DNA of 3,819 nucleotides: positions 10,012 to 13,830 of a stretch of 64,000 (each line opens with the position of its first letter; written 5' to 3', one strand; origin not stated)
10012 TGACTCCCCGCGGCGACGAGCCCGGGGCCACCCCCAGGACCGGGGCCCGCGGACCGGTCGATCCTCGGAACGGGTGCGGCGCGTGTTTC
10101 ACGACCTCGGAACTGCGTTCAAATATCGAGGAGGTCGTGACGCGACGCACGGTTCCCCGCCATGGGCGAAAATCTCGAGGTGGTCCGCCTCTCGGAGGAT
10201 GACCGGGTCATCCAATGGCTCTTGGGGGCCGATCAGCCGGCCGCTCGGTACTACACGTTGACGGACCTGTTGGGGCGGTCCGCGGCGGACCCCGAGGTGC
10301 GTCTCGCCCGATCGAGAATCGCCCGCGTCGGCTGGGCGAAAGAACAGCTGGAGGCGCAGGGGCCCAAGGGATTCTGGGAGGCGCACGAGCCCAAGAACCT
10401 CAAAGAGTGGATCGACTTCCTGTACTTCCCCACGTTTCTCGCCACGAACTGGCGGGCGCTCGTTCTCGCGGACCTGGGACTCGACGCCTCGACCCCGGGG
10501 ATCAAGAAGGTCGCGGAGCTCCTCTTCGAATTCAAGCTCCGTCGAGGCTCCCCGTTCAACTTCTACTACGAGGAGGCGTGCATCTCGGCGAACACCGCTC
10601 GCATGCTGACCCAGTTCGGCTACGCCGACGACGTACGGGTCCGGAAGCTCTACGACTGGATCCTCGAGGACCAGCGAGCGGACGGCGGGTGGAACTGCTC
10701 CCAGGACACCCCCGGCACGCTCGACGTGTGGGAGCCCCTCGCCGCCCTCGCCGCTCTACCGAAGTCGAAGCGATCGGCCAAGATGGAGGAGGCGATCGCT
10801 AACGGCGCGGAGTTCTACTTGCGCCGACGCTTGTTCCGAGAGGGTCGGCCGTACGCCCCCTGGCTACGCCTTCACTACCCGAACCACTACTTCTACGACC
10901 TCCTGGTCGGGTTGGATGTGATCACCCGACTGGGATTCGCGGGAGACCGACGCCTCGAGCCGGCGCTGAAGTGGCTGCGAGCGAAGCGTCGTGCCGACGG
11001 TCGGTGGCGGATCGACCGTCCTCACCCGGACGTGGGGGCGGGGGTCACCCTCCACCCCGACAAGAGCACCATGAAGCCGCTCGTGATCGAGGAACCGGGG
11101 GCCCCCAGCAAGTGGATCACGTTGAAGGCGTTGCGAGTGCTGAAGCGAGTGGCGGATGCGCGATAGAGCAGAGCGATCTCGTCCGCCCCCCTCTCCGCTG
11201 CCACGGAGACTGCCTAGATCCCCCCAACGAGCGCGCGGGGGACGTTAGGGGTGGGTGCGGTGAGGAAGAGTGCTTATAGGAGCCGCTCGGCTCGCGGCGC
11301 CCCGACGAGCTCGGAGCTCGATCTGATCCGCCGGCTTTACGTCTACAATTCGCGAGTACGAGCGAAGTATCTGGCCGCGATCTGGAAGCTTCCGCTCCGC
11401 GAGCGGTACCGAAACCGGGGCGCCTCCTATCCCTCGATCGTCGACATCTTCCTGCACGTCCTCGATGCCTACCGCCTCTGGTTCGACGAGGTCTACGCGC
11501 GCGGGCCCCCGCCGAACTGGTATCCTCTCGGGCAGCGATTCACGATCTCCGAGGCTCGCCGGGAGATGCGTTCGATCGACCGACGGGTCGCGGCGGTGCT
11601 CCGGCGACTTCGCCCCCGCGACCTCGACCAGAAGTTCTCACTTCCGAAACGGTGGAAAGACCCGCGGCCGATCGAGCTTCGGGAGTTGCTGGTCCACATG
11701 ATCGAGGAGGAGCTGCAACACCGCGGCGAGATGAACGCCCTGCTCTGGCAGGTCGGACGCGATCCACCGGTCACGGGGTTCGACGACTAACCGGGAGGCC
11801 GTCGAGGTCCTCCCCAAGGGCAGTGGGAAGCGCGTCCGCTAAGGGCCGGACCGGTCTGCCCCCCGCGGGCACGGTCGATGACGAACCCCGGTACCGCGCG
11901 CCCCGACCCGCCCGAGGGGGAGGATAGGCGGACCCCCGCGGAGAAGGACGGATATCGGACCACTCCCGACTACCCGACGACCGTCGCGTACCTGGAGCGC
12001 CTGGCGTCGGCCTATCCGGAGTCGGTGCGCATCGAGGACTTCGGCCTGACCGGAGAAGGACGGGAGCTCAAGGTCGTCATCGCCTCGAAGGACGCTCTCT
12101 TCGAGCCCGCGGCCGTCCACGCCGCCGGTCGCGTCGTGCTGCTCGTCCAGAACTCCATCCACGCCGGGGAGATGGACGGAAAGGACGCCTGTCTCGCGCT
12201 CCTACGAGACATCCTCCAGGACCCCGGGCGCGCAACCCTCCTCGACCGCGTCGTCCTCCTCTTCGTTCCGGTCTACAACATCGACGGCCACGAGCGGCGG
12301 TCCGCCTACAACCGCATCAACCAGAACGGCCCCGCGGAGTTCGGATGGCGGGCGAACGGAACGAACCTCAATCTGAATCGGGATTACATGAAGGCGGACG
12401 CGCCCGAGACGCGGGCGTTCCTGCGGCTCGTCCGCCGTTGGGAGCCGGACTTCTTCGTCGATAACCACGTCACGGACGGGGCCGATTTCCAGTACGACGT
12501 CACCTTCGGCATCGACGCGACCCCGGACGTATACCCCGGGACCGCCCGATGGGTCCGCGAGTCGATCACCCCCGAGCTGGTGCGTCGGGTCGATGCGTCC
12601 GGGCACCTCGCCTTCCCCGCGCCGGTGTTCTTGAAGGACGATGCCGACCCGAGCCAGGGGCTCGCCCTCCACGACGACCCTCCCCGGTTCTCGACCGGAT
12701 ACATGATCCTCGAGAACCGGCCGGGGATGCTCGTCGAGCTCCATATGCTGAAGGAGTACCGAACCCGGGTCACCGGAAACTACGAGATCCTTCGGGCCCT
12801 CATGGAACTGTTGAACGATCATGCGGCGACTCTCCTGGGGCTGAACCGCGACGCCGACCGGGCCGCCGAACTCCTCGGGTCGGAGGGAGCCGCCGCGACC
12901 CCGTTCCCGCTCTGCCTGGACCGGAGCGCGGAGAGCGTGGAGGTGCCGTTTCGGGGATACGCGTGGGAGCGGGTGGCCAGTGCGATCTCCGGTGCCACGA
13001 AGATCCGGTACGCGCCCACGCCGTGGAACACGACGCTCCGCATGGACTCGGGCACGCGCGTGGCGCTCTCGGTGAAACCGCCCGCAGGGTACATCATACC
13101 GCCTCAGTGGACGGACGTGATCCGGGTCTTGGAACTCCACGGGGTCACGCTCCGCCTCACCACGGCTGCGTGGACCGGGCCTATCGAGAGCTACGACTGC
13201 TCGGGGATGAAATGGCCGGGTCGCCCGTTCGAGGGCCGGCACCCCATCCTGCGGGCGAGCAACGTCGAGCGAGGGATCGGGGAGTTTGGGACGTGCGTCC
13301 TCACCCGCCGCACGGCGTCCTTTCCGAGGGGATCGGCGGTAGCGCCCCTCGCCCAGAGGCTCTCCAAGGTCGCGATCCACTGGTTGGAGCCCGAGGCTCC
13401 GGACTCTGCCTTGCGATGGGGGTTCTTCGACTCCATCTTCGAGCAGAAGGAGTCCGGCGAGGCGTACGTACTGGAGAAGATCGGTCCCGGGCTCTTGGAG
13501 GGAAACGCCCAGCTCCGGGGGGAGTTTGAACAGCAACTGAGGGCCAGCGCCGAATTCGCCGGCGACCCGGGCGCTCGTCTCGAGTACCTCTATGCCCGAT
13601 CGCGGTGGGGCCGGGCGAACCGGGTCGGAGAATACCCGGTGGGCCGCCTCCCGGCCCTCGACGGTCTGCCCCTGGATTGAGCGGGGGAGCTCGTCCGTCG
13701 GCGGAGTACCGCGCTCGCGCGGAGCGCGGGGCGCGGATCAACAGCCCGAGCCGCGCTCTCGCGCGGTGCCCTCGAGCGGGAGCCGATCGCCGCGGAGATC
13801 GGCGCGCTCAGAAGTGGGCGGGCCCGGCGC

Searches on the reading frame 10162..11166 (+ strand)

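Call 51: search_protein_families(library=pfam, proteins=[window:10162-11166:+], max_evalue=0.001)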
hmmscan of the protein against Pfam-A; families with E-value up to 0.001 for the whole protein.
window:10162-11166:+ (334 aa): 2 families
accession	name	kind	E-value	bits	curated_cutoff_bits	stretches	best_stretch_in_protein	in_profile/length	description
PF13249.12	SQHop_cyclase_N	-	1.1e-05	25.2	26.2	0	139-189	26-76/291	Squalene-hopene cyclase N-terminal domain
PF13243.12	SQHop_cyclase_C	-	0.00043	19.9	26.1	0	141-212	141-213/319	Squalene-hopene cyclase C-terminal domain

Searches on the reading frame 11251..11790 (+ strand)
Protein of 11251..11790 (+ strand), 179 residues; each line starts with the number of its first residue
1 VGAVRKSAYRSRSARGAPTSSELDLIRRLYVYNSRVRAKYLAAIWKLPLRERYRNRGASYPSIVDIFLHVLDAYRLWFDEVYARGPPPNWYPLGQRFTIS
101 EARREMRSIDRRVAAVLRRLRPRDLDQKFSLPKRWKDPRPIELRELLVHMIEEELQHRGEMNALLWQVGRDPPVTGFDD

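Call 51: search_protein_families(library=pfam, proteins=[window:11251-11790:+], max_evalue=0.001)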
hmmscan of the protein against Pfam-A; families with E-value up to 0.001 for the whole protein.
window:11251-11790:+ (179 aa): 3 families
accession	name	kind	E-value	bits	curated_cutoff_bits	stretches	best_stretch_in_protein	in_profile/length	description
PF05163.17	DinB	-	5.2e-14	53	23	1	28-175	7-152/165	DinB family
PF12867.12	DinB_2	-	8.8e-11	42.8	24.8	1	35-161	4-128/128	DinB superfamily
PF04978.18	MST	-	1.3e-08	35.9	27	1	53-163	26-142/149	Mycothiol-S-transferase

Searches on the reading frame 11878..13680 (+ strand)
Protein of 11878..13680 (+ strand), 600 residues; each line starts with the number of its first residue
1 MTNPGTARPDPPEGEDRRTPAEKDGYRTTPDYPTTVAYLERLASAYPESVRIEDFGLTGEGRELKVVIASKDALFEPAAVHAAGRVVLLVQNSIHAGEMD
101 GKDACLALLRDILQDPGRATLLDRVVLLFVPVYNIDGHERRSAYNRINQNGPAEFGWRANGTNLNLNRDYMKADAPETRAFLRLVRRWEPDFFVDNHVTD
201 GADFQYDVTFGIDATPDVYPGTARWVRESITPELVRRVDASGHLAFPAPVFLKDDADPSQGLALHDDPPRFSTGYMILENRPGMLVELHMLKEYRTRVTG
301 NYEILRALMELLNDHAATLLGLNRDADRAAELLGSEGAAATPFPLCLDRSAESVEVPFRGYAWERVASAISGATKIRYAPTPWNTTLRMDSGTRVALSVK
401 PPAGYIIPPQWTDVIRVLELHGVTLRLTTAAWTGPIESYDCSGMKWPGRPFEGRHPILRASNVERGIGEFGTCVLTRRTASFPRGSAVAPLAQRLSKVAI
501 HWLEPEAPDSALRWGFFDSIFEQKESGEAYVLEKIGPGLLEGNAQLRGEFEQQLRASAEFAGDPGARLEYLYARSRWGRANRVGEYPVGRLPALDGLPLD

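Call 51: search_protein_families(library=pfam, proteins=[window:11878-13680:+], max_evalue=0.001)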
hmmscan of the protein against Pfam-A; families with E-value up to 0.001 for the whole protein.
window:11878-13680:+ (600 aa): 1 family
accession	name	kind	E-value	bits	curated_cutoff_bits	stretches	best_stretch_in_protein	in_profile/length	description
PF00246.29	Peptidase_M14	-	2.6e-20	73.7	21.6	1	36-171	2-134/286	Zinc carboxypeptidase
